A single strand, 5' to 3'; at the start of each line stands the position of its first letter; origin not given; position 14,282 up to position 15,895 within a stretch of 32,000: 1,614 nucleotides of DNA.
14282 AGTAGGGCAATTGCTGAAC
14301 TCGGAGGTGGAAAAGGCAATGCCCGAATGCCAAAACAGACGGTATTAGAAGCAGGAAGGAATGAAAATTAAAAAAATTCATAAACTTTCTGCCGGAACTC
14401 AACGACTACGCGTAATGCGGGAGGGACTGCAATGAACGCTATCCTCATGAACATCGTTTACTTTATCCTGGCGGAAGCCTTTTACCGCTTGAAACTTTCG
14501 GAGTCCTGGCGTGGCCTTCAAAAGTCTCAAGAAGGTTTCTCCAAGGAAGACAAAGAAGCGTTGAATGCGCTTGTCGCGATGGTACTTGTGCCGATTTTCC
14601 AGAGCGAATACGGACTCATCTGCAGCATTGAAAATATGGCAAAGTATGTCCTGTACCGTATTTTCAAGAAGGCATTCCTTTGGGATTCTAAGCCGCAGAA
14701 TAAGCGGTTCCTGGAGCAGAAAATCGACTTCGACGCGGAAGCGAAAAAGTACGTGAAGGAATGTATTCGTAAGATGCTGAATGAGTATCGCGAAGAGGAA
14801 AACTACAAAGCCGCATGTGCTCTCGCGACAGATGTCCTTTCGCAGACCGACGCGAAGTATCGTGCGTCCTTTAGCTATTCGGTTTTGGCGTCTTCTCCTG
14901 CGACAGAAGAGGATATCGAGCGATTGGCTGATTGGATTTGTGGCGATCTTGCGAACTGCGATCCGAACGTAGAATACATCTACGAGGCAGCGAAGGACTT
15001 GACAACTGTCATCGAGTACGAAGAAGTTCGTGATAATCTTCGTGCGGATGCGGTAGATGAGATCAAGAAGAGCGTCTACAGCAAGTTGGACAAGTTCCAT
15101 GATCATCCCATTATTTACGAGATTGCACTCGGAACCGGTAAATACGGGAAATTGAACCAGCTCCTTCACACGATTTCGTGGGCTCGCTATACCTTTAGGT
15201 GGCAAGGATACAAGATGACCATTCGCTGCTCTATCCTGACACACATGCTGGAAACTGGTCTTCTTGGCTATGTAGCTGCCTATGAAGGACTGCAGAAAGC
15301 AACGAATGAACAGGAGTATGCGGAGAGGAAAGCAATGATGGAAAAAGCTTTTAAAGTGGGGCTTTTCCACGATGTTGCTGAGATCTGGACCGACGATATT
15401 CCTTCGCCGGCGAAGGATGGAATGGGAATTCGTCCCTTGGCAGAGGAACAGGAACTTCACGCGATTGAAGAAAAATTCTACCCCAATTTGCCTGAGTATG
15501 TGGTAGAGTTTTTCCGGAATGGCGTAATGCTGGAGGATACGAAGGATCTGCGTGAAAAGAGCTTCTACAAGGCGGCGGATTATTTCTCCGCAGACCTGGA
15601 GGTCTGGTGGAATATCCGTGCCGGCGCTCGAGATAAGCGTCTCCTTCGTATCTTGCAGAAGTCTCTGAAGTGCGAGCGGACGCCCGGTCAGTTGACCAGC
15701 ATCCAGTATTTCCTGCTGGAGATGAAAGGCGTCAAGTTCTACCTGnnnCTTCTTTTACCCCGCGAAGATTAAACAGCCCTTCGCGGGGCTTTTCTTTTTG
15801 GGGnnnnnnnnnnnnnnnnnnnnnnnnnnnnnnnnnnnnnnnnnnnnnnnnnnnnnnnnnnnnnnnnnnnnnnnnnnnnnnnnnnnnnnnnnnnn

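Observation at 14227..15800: Codon-usage-foreign single-gene cassette: unknown 230-aa domain fused to a YfbR-like HD nucleotidase, with its own strong promoter, long leader and terminator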

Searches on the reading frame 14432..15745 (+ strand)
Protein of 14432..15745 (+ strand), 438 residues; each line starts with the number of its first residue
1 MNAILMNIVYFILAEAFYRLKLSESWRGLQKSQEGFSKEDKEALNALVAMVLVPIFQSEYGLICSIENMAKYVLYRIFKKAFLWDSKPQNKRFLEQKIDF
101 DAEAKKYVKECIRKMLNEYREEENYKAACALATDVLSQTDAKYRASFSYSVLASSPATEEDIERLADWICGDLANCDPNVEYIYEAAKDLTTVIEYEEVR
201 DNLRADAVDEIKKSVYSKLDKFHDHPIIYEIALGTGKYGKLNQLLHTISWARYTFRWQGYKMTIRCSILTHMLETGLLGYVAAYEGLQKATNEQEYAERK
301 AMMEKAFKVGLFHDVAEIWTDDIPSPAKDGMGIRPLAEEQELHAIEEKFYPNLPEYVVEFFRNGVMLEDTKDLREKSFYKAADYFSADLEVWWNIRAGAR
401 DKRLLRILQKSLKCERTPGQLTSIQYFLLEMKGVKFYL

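Call 4: search_protein_families(library=pfam, proteins=[window:14432-15745:+], max_evalue=1)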
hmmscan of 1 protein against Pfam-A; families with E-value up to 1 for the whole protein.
window:14432-15745:+ (438 aa): 3 families
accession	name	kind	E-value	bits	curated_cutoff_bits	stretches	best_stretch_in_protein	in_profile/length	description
PF12917.13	YfbR-like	-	3e-15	56.8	25.9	1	246-428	4-175/182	5'-deoxynucleotidase YfbR-like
PF13023.12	HD_3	-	1.6e-07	31.8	22.5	1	256-363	9-103/165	HD domain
PF01966.28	HD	-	0.0061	17.3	22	1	270-387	3-115/116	HD domain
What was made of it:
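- On YfbR-like 5'-deoxynucleotidase (Pfam PF12917): 56.8 bits against a cutoff of 25.9, residues 246-428 (call 4).
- Checked: The YfbR-like HD domain covers residues 246-428, Pfam PF12917, E = 3e-15 (call 4).
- PF12917 scores 56.8 bits against a cutoff of 25.9 (call 4).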

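Call 5: search_protein_families(library=ncbifam, proteins=[window:14432-15745:+], max_evalue=1)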
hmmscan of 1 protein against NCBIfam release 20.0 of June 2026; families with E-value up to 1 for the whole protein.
window:14432-15745:+ (438 aa): 2 families
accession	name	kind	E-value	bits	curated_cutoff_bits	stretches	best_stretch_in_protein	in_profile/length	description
NF003009.0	PRK03826.1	equivalog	2.4e-07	30.6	122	1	299-417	54-172/197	5'-deoxynucleotidase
NF040937.1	HerA_Thermprot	equivalog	0.04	12.3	800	1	57-137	202-280/487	DNA double-strand break repair helicase HerA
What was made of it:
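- On YfbR orthologue (NCBIfam NF003009 equivalog): 30.6 bits against a cutoff of 122 (call 5).
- The NCBIfam YfbR equivalog model scores only 30.6 bits against a cutoff of 122, so this is not a YfbR orthologue and its substrate could differ (call 5).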

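Call 8: find_homologous_proteins(query=window:14432-15745:+)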
Query window:14432-15745:+ (438 aa): 61 proteins with E <= 0.001 among 4703 candidates.
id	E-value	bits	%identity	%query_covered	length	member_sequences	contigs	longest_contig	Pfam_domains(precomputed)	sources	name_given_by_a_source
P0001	9.9e-294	992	100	100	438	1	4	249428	PF12917.14,PF13023.13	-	-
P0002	4.9e-162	558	57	100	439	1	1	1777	PF12917.14,PF13023.13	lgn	-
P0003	1.1e-160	553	58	100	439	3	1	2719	PF12917.14,PF13023.13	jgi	-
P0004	8.1e-139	481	53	100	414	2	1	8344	PF12917.14,PF13023.13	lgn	-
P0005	6.3e-133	462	52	100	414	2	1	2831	PF12917.14,PF13023.13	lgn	-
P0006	1.7e-128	447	51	100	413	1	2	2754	PF12917.14,PF13023.13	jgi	-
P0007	2.3e-112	394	45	100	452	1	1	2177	PF12917.14,PF01966.29,PF13023.13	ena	-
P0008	1.4e-101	359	42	100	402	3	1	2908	PF12917.14,PF13023.13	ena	-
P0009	1.1e-99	352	49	79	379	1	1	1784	PF12917.14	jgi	-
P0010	1.2e-99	352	43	98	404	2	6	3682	PF12917.14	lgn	-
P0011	2.3e-99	351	44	99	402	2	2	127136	PF12917.14,PF13023.13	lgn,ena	-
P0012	2.4e-99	351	40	98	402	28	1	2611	PF12917.14,PF13023.13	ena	-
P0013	1.4e-98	349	41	100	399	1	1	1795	PF12917.14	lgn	-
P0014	1.7e-98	348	43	98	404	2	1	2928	PF12917.14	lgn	-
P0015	4.0e-98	347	42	98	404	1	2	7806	PF12917.14,PF13023.13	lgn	-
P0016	6.5e-98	346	41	98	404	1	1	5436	PF12917.14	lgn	-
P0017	7.9e-98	346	42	98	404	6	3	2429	PF12917.14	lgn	-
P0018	9.4e-98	346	40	100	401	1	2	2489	PF12917.14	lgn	-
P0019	2.8e-97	344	40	96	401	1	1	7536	PF12917.14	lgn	-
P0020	6.0e-97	343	41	99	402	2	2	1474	PF12917.14,PF13023.13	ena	-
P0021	1.3e-94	336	39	100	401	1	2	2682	PF12917.14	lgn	-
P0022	2.4e-94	335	41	95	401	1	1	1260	PF12917.14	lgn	-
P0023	1.3e-93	332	40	98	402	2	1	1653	PF12917.14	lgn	-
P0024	1.8e-92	329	41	98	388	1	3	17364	PF12917.14,PF13023.13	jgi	-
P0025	3.8e-87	311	39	98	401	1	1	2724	PF12917.14,PF13023.13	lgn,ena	-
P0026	1.6e-81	293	37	100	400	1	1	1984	PF12917.14,PF13023.13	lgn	-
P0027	6.6e-80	287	40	95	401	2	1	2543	PF12917.14,PF13023.13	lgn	-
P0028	2.2e-78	282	38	98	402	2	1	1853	PF12917.14,PF13023.13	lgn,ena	-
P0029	5.9e-78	281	38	99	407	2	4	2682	PF12917.14,PF13023.13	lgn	-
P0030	6.3e-78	281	39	95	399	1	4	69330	PF12917.14,PF13023.13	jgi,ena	-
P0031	6.3e-77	277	36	98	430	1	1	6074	PF12917.14,PF13023.13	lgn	-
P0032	7.6e-76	274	38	98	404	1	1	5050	PF12917.14,PF13023.13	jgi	-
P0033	6.8e-75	271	38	95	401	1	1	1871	PF12917.14,PF13023.13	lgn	-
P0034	2.5e-72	262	37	96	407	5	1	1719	PF12917.14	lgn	-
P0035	1.5e-70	256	30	72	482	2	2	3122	PF12917.14,PF13023.13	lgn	-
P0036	2.1e-70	256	36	98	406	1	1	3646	PF12917.14,PF13023.13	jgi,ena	-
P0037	7.5e-69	251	36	96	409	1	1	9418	PF12917.14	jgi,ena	-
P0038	1.4e-68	250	46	62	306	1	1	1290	PF12917.14,PF13023.13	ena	-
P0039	5.5e-68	248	37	96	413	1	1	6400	PF12917.14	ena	-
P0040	5.1e-67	245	37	96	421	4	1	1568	PF12917.14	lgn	-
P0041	6.1e-67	244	44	67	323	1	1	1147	PF12917.14,PF13023.13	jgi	-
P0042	5.7e-66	241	37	96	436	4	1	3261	PF12917.14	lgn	-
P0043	1.1e-63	234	37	84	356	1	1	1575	PF12917.14,PF13023.13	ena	-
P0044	2.3e-61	226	33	99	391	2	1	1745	PF12917.14,PF13023.13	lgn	-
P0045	8.9e-59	218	34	96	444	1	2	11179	PF12917.14,PF13023.13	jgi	-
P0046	2.8e-55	206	34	95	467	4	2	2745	PF12917.14,PF13023.13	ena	-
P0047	4.7e-55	205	35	98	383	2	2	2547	PF12917.14,PF13023.13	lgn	-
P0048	6.7e-54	202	31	98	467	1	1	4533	PF12917.14,PF13023.13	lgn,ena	-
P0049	3.7e-53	199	34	93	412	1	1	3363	PF12917.14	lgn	-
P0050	2.8e-51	193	31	98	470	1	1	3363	PF12917.14,PF13023.13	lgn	-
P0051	2.6e-50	190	31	99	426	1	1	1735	PF12917.14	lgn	-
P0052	7.9e-50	188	33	94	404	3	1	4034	PF12917.14,PF13023.13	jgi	jgi:5'-deoxynucleotidase YfbR-like HD superfamily hydrolase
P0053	9.2e-50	188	32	95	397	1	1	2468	PF12917.14,PF13023.13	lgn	-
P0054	1.8e-49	187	31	99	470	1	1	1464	PF12917.14,PF13023.13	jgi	jgi:5'-deoxynucleotidase YfbR-like HD superfamily hydrolase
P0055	5.4e-48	182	32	95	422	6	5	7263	PF12917.14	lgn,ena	-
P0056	2.6e-47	180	29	92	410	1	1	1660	PF12917.14,PF13023.13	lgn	-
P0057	8.7e-47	178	33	95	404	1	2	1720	PF12917.14,PF13023.13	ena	-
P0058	6.1e-46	175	31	98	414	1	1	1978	PF12917.14,PF13023.13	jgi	jgi:5'-deoxynucleotidase YfbR-like HD superfamily hydrolase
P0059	1.5e-43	167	35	81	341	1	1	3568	PF12917.14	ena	-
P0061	3.8e-36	143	31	84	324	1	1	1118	PF12917.14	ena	-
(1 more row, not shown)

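Call 10: find_encoding_contigs(protein=P0001, flank=10000, max_places=6)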
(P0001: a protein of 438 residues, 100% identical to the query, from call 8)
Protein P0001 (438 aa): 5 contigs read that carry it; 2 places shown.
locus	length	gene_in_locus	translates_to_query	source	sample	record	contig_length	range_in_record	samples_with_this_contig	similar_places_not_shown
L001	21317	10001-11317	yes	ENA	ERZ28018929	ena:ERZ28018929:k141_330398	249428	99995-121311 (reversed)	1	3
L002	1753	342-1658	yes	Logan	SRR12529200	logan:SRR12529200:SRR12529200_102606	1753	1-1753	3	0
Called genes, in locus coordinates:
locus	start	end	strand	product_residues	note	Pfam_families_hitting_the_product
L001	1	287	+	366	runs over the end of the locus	PF01420:Methylase_S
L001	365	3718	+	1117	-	PF13643:DUF4145, PF04313:HSDR_N, PF00270:DEAD, PF04851:ResIII, PF18766:SWI2_SNF2, PF00271:Helicase_C (weak), PF08463:EcoEI_R_C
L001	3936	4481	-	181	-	PF01381:HTH_3 (weak)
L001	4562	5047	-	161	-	PF00293:NUDIX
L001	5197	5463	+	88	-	-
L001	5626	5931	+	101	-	-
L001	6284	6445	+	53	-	PF11007:CotJA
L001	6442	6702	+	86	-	PF12652:CotJB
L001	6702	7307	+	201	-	PF05067:Mn_catalase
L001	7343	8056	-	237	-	PF07833:Cu_amine_oxidN1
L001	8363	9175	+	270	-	PF04018:VCA0040-like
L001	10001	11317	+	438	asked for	PF12917:YfbR-like, PF13023:HD_3 (weak)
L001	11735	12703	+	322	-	PF01207:Dus, PF01180:DHO_dh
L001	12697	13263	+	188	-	PF09419:PGP_phosphatase, PF13419:HAD_2 (weak), PF00702:Hydrolase, PF13242:Hydrolase_like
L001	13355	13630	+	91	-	PF00216:Bac_DNA_binding, PF18291:HU-HIG (weak)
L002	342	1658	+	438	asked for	PF12917:YfbR-like, PF13023:HD_3 (weak)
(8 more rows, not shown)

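Call 11: find_encoding_contigs(protein=P0011, flank=10000, max_places=4)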
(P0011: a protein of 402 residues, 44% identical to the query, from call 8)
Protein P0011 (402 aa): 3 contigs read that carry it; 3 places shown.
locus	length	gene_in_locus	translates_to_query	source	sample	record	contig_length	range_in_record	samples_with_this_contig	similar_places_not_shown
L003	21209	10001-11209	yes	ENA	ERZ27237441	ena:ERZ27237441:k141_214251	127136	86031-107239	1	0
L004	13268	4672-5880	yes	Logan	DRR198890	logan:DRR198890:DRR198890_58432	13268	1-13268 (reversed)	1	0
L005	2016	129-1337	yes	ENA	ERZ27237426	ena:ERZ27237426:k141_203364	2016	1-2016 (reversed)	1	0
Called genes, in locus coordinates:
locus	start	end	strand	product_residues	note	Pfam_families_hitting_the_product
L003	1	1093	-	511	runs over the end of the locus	PF01676:Metalloenzyme, PF06415:iPGM_N, PF01663:Phosphodiest (weak)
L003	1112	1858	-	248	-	PF00121:TIM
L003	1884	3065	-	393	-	PF00162:PGK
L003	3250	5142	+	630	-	PF00005:ABC_tran, PF02463:SMC_N (faint), PF25201:nSTAND6 (faint), PF00350:Dynamin_N (faint), PF01926:MMR_HSR1 (faint), PF12848:ABC_tran_Xtn, PF00005:ABC_tran, PF16326:ABC_tran_CTD, +1 more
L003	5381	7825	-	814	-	-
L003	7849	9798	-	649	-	PF01751:Toprim, PF01131:Topoisom_bac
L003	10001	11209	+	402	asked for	PF12917:YfbR-like, PF13023:HD_3 (weak)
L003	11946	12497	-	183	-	PF04014:MazE_antitoxin, PF15714:SpoVT_C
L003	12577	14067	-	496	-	PF00395:SLH, PF13616:Rotamase_3, PF00639:Rotamase, PF13145:Rotamase_2 (weak)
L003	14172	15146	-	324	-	PF13623:SurA_N_2, PF13624:SurA_N_3, PF13145:Rotamase_2 (faint), PF13616:Rotamase_3, PF00639:Rotamase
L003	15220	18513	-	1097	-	PF17757:UvrB_inter, PF02559:CarD_TRCF_RID, PF00270:DEAD, PF00271:Helicase_C, PF03461:TRCF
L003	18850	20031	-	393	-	PF00091:Tubulin, PF12327:FtsZ_C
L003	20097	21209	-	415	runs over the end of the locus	PF11104:PilM_2 (faint), PF02491:SHS2_FTSA, PF06723:MreB_Mbl, PF06277:EutA (weak), PF14450:FtsA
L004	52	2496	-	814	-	-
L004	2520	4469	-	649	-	PF01751:Toprim, PF01131:Topoisom_bac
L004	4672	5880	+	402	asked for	PF12917:YfbR-like, PF13023:HD_3 (weak)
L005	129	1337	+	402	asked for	PF12917:YfbR-like, PF13023:HD_3 (weak)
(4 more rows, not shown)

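Call 12: find_encoding_contigs(protein=P0030, flank=10000, max_places=4)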
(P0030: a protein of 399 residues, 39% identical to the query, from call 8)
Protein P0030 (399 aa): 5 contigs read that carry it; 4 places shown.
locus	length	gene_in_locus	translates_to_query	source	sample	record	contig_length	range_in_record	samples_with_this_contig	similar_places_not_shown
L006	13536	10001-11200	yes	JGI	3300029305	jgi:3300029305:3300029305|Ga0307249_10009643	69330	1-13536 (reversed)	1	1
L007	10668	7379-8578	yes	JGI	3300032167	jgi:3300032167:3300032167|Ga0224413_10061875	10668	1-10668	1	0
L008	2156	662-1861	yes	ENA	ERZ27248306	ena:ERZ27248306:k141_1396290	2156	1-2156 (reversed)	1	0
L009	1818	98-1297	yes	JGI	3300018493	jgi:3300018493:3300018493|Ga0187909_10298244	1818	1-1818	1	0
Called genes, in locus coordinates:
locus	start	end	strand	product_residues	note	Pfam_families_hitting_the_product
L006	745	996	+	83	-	-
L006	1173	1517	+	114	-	-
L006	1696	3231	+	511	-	-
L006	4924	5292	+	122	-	-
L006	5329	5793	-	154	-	-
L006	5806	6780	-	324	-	-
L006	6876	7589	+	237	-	PF00106:adh_short, PF08659:KR, PF13561:adh_short_C2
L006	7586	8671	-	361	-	PF01168:Ala_racemase_N, PF00842:Ala_racemase_C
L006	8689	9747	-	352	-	PF02388:FemAB, PF13480:Acetyltransf_6, PF02388:FemAB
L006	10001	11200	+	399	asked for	PF12917:YfbR-like, PF13023:HD_3 (weak)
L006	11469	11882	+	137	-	PF00164:Ribosom_S12_S23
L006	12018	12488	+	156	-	PF00177:Ribosomal_S7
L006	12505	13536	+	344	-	?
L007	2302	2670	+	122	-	-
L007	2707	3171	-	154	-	-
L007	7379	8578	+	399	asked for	PF12917:YfbR-like, PF13023:HD_3 (weak)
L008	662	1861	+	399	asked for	PF12917:YfbR-like, PF13023:HD_3 (weak)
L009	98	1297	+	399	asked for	PF12917:YfbR-like, PF13023:HD_3 (weak)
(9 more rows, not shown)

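Call 15: find_related_loci(query=A1, collection=genome_contigs, flank=10000)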
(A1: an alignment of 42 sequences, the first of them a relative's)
Query A1 (438 aa) in genome_contigs; peptide patterns used: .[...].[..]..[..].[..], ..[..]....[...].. (x = any residue, [..] = any of these).
47 stretches matched a pattern; 2 encode a relative of the query (tblastn E <= 1e-3); 2 distinct loci.
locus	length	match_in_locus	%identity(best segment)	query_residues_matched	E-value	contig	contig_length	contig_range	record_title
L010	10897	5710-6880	47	9-437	7e-84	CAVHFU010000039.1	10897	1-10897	bacterium isolate H07617-L1_cleanbin_000011 genome assembly, contig: Spades_H07617-L1_contig_4201, whole genome shotgun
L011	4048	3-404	47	305-428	2e-29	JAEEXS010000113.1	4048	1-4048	MAG: Clostridia bacterium isolate Tb.RUG.527 NODE_110931_length_4048_cov_0.843662, whole genome shotgun sequence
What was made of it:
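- The family is very rare and patchy: 2 hits among 185,579 species genomes (call 15).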

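Call 16: search_protein_families(library=padloc, proteins=[window:14432-15745:+], max_evalue=1)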
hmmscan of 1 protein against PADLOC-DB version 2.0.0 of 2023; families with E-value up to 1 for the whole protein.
window:14432-15745:+ (438 aa): 0 families
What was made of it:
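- On Known anti-phage defence systems (PADLOC-DB v2): 0 families at E up to 1 (call 16).
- Closest known: dNTP-depleting defence enzymes. Different: No PADLOC model matches (call 16).
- Tried and rejected: PADLOC gave no hit (call 16).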

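Call 17: search_protein_families(library=phrogs, proteins=[window:14432-15745:+], max_evalue=1)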
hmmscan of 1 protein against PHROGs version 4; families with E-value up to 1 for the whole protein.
window:14432-15745:+ (438 aa): 8 families
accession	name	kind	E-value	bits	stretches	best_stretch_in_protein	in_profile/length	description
phrog_30941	-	unknown function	1.1e-08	35.4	1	207-351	167-297/406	-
phrog_7076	-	DNA, RNA and nucleotide metabolism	1.9e-06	28.7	1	251-390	12-134/188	dATP triphosphohydrolase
phrog_6047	-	unknown function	0.00015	22.8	1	308-351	56-101/186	-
phrog_5991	-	unknown function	0.021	15.9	0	12-61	8-57/106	-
phrog_318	-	other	0.023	15.4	1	310-349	162-201/296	deoxyribonucleoside 5' monophosphate phosphatase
phrog_9935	-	moron, auxiliary metabolic gene and host takeover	0.062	13.7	0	100-129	138-167/302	Alt-like RNA polymerase ADP-ribosyltransferase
phrog_7048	-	unknown function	0.15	13.1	0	24-81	33-89/92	-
phrog_17942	-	unknown function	0.16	13.4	1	47-123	21-97/132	-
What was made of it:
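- Tried and rejected: PHROGs gave only weak HD-domain hits (call 17).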

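Call 19: find_encoding_contigs(protein=P0024, flank=10000, max_places=3)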
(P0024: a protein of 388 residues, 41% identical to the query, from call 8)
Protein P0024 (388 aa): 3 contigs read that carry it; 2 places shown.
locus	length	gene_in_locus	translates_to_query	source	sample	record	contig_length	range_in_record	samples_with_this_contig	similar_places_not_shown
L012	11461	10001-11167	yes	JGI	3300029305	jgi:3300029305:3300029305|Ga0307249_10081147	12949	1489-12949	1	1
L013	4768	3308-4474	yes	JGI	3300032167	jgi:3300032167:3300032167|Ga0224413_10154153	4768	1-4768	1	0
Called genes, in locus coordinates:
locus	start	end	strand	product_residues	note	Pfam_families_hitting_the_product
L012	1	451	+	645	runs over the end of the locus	?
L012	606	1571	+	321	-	PF07261:DnaB_2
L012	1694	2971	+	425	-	PF13475:DUF4116 (faint)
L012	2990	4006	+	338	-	PF01695:IstB_IS21, PF00308:Bac_DnaA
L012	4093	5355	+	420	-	PF00696:AA_kinase, PF13840:ACT_7, PF22468:ACT_9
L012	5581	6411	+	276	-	PF00590:TP_methylase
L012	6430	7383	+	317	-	PF01555:N6_N4_Mtase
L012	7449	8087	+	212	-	-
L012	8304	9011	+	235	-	PF04446:Thg1 (weak)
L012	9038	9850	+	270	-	PF07934:OGG_N, PF00730:HhH-GPD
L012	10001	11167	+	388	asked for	PF12917:YfbR-like, PF13023:HD_3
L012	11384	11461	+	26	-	?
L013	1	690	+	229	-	?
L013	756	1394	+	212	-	-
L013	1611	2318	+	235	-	PF04446:Thg1 (weak)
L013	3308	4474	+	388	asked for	PF12917:YfbR-like, PF13023:HD_3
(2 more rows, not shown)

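Call 20: find_encoding_contigs(protein=P0045, flank=10000, max_places=3)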
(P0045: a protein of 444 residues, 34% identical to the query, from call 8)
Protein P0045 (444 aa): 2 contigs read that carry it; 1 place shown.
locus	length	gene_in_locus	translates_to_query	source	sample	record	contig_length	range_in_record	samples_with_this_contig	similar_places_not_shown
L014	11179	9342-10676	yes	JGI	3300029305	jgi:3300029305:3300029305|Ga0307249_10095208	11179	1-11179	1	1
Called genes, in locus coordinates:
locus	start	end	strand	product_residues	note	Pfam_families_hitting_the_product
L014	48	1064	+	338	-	PF01695:IstB_IS21, PF00308:Bac_DnaA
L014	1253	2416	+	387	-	PF00696:AA_kinase, PF13840:ACT_7, PF22468:ACT_9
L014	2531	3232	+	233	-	-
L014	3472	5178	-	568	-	PF03321:GH3, PF23571:GH3_M, PF23572:GH3_C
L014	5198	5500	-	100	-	PF01740:STAS, PF13466:STAS_2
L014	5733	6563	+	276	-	PF00590:TP_methylase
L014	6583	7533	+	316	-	PF01555:N6_N4_Mtase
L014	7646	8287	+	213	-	-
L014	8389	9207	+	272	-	PF07934:OGG_N, PF00730:HhH-GPD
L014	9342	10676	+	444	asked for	PF12917:YfbR-like (weak), PF13023:HD_3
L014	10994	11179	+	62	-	?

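Call 21: find_encoding_contigs(protein=P0004, flank=10000, max_places=3)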
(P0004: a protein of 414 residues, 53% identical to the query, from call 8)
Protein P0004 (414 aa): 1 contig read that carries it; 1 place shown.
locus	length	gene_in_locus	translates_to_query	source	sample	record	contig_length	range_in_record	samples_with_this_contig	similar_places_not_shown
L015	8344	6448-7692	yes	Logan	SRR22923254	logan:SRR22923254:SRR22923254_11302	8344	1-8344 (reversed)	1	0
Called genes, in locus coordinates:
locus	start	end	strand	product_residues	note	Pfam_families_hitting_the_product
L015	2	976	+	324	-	?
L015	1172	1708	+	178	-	-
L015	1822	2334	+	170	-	PF09548:Spore_III_AB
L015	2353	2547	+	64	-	PF06686:SpoIIIAC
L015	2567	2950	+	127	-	PF06686:SpoIIIAC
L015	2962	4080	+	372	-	PF09546:Spore_III_AE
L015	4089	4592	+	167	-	PF09581:Spore_III_AF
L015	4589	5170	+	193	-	-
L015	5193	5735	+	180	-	PF12685:SpoIIIAH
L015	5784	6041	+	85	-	-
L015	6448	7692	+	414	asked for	PF12917:YfbR-like, PF13023:HD_3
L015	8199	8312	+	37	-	-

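Call 25: find_related_loci(query=A1, collection=metagenome_contigs, flank=6000)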
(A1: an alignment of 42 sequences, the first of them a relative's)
Query A1 (438 aa) in metagenome_contigs; peptide patterns used: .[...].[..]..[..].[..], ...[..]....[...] (x = any residue, [..] = any of these).
143 stretches matched a pattern; 4 encode a relative of the query (tblastn E <= 1e-3); 4 distinct loci.
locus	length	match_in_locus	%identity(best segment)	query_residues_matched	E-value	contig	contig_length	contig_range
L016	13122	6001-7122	38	9-428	2e-80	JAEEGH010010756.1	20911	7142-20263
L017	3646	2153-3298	36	1-428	6e-77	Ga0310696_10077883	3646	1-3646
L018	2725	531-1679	35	9-437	3e-74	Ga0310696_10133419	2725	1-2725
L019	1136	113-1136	40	1-398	2e-42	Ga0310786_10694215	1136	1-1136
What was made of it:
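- Tried and rejected: The genome and metagenome contig scans returned only 2 and 4 loci (calls 15, 25).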
